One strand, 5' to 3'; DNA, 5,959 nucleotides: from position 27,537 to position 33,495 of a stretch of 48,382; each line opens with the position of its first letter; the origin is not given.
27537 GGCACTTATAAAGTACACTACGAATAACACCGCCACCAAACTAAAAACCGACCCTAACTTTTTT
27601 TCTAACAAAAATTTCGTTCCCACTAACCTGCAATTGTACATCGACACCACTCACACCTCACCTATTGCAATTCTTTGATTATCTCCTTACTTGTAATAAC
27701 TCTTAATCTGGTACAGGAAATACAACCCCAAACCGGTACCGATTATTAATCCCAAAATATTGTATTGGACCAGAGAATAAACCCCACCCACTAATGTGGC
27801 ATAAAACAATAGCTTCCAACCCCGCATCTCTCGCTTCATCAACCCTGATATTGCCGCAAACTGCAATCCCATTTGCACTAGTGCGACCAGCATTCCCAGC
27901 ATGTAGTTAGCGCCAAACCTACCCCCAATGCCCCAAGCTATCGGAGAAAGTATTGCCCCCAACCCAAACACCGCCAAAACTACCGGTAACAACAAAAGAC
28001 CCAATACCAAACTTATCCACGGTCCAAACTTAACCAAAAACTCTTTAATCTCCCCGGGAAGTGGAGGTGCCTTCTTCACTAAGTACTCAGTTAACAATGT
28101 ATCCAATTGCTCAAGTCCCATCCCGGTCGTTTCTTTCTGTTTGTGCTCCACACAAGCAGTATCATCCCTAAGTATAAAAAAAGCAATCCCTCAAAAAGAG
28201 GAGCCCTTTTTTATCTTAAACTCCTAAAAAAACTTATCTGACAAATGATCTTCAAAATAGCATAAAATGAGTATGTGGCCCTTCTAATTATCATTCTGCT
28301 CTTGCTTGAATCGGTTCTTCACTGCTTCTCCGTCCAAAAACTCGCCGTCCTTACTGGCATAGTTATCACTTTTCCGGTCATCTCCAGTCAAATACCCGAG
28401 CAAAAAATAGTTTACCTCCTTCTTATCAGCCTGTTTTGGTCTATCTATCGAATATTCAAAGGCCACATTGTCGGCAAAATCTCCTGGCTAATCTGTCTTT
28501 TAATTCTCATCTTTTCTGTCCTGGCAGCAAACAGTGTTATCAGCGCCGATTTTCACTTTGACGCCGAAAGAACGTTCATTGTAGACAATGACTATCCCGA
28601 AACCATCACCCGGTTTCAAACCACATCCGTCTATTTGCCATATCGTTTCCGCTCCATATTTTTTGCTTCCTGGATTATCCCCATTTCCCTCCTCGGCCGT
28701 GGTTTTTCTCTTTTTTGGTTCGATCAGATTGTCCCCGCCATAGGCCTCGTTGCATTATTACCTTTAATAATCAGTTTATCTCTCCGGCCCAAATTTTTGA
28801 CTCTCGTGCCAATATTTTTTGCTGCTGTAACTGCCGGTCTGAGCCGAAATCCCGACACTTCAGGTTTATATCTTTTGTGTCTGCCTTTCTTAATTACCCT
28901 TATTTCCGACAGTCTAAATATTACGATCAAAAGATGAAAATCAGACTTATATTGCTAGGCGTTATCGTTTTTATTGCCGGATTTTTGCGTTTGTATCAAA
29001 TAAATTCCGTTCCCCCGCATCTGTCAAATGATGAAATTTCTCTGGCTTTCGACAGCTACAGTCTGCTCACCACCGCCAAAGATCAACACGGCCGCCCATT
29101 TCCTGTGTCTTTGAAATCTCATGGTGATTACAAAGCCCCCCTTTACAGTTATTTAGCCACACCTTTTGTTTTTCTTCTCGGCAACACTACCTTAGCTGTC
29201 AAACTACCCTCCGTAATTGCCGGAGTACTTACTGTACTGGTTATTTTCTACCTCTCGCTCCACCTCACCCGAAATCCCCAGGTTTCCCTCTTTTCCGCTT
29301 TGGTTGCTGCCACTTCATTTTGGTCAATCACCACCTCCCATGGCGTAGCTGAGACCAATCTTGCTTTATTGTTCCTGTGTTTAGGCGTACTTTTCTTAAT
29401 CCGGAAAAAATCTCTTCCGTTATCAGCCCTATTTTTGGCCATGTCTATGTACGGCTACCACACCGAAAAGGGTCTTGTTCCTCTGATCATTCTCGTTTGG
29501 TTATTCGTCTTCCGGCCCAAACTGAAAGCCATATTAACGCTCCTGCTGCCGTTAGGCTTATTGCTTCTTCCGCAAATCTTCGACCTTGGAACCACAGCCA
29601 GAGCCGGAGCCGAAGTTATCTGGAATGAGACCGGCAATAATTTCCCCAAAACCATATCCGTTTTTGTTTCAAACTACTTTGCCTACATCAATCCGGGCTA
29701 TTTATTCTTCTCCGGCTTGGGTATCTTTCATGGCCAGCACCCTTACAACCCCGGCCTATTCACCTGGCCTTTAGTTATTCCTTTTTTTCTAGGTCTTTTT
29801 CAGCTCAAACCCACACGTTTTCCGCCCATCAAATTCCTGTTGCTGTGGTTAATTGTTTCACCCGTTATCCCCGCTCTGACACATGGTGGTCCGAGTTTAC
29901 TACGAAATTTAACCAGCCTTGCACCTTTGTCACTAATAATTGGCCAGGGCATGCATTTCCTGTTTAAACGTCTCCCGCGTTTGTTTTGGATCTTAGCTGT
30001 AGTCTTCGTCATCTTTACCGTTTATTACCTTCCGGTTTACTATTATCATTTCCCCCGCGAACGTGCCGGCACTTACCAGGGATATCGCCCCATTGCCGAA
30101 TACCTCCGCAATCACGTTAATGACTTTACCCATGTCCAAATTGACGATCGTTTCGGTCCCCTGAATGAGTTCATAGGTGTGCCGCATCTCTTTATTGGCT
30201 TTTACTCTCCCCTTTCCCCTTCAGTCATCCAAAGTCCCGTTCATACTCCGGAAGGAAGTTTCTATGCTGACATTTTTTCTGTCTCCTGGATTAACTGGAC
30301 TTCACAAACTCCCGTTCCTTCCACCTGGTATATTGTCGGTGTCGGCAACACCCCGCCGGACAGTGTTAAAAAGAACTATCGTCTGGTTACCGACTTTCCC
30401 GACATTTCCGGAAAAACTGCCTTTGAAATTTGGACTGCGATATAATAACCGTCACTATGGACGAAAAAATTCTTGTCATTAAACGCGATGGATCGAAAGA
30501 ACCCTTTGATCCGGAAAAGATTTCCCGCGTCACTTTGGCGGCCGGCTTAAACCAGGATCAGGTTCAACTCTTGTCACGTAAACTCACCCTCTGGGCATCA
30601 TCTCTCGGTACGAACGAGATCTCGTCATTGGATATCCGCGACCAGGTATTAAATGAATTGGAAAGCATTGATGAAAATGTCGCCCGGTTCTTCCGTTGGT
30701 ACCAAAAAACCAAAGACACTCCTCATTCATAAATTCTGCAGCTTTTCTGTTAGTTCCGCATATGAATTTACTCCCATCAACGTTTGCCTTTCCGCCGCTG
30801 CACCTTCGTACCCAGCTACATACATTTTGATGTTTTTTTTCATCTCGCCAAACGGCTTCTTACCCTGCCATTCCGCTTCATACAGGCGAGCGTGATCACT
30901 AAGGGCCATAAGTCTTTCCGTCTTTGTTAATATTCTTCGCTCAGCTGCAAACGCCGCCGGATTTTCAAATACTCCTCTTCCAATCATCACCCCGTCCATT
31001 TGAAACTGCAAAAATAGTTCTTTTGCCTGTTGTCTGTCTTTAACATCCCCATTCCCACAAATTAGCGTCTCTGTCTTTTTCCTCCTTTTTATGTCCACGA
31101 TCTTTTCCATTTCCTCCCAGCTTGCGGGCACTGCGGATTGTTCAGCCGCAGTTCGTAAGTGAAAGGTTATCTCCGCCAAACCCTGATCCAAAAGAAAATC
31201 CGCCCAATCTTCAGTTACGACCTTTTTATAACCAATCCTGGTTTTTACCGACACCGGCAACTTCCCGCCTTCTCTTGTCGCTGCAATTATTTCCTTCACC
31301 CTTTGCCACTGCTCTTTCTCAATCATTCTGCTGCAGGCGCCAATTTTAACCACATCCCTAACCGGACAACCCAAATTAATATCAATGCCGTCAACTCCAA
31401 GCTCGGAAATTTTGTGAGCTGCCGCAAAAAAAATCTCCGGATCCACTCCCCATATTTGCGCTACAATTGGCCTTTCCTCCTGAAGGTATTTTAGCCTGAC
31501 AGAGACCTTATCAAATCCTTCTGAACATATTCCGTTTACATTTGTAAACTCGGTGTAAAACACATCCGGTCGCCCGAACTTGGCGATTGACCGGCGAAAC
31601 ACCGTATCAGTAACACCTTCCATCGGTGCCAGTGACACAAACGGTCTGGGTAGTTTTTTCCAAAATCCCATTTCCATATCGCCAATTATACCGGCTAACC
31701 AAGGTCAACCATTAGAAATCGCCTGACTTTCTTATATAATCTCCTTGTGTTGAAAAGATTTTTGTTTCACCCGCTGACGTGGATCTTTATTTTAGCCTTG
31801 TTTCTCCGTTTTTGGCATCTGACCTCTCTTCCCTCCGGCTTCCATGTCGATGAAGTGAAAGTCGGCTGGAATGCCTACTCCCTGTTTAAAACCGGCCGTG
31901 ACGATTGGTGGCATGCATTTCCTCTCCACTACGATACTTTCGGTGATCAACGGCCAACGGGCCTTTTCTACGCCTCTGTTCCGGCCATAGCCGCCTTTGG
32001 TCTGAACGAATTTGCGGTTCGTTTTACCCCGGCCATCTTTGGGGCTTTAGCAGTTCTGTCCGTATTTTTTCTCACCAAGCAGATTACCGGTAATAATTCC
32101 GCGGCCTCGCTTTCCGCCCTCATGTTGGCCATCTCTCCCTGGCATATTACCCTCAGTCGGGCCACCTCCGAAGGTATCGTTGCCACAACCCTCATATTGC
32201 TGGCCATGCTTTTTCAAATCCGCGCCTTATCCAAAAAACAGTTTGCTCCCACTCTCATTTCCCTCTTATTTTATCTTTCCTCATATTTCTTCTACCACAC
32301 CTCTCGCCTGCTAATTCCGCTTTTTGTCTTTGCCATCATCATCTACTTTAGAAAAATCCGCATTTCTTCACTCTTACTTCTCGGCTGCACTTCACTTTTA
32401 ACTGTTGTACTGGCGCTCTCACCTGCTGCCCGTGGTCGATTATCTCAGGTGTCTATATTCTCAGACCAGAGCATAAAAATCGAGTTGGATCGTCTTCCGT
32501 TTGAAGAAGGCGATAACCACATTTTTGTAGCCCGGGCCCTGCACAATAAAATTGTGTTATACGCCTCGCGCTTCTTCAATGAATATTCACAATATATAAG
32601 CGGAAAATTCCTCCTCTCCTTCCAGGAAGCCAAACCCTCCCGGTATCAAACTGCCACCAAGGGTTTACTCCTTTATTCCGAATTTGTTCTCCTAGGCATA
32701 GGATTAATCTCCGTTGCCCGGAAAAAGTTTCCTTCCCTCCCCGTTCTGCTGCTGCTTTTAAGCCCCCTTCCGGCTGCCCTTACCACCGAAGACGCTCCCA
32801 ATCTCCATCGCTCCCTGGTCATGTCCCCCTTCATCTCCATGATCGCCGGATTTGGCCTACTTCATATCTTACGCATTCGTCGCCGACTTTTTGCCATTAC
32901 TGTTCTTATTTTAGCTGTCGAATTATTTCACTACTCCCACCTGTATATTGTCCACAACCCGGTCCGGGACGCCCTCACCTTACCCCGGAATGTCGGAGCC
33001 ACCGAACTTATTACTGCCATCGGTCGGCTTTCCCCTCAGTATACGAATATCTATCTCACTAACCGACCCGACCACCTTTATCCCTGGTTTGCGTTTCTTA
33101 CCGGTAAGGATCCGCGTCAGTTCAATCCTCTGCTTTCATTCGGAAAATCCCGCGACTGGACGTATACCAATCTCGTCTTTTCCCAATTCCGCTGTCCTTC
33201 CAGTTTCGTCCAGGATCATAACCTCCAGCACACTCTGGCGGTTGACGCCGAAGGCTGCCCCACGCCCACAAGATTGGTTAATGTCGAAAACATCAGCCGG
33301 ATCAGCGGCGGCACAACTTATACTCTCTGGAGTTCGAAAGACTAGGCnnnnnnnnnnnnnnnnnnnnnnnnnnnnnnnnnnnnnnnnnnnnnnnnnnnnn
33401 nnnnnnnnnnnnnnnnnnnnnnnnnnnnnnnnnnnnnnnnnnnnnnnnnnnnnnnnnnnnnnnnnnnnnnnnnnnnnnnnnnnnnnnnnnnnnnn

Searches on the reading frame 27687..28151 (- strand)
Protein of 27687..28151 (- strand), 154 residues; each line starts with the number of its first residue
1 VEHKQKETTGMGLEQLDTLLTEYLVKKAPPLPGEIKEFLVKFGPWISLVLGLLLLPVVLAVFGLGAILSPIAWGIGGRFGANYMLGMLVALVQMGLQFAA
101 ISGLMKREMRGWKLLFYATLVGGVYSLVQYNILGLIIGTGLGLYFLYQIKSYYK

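Call 9: search_protein_families(library=pfam, proteins=[window:27687-28151:-], max_evalue=0.001)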
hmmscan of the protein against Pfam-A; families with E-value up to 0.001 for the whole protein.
window:27687-28151:- (154 aa): 0 families

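Call 55: search_protein_families(library=pfam, proteins=[window:27687-28151:-], max_evalue=0.1)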
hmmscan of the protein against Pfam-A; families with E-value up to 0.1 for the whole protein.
window:27687-28151:- (154 aa): 1 family
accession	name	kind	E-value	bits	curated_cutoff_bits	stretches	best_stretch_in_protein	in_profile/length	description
PF14715.11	FixP_N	-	0.054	13.6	24.9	0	110-135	21-46/48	N-terminal domain of cytochrome oxidase-cbb3, FixP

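Call 83: search_protein_families(library=padloc, proteins=[window:27687-28151:-], max_evalue=0.001)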
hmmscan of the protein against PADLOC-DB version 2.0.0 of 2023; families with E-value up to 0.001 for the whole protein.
window:27687-28151:- (154 aa): 0 families

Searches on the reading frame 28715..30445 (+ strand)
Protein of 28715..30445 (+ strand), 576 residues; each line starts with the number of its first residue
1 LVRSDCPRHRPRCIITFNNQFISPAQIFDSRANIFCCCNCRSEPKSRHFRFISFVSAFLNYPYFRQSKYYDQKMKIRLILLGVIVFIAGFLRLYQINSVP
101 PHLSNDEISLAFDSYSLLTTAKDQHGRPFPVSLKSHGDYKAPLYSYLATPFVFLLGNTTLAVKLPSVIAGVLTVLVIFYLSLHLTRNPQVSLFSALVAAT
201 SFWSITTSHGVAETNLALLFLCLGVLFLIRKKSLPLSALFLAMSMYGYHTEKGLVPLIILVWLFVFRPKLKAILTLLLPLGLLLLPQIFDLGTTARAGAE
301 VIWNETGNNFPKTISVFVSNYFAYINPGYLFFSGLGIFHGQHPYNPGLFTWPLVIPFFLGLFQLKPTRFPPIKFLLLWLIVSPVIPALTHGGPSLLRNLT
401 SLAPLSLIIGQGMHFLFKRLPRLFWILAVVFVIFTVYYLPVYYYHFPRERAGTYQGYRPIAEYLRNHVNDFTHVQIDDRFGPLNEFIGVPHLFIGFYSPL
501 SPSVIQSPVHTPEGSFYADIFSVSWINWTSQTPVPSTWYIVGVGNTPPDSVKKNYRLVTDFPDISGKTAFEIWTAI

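Call 55: search_protein_families(library=pfam, proteins=[window:28715-30445:+], max_evalue=0.1)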
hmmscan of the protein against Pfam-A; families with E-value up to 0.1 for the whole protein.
window:28715-30445:+ (576 aa): 1 family
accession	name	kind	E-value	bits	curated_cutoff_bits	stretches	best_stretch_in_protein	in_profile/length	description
PF13231.12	PMT_2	-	4.2e-07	30.7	26.1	1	140-279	2-147/160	Dolichyl-phosphate-mannose-protein mannosyltransferase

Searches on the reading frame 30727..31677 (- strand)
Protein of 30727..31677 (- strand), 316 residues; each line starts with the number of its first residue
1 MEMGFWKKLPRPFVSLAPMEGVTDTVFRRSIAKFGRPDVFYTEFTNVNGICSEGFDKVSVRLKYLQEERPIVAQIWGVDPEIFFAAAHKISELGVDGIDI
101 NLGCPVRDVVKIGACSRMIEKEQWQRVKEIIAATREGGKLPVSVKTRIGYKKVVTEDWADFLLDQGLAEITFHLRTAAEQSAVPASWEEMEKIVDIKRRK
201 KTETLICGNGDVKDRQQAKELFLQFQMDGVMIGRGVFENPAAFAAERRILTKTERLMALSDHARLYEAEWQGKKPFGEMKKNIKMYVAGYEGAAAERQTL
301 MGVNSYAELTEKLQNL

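Call 55: search_protein_families(library=pfam, proteins=[window:30727-31677:-], max_evalue=0.1)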
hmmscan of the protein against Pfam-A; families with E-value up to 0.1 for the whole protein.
window:30727-31677:- (316 aa): 2 families
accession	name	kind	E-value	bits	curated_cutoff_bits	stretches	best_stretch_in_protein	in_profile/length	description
PF01207.24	Dus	-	5.1e-50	170.8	20.4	1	16-313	2-302/311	Dihydrouridine synthase (Dus)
PF01884.23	PcrB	-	0.071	13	23.9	0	187-240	165-215/226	PcrB family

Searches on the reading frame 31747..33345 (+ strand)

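Call 55: search_protein_families(library=pfam, proteins=[window:31747-33345:+], max_evalue=0.1)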
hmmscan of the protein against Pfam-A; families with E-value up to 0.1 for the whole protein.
window:31747-33345:+ (532 aa): 3 families
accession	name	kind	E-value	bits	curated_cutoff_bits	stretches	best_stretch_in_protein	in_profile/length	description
PF02366.24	PMT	-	5e-09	36.5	22.7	1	14-166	4-160/245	Dolichyl-phosphate-mannose-protein mannosyltransferase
PF13231.12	PMT_2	-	1.4e-08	35.6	26.1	1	83-221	16-154/160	Dolichyl-phosphate-mannose-protein mannosyltransferase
PF18617.6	Nup214_FG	-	0.006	17.4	26.1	1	58-103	16-61/63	Nucleoporin Nup214 phenylalanine-glycine (FG) domain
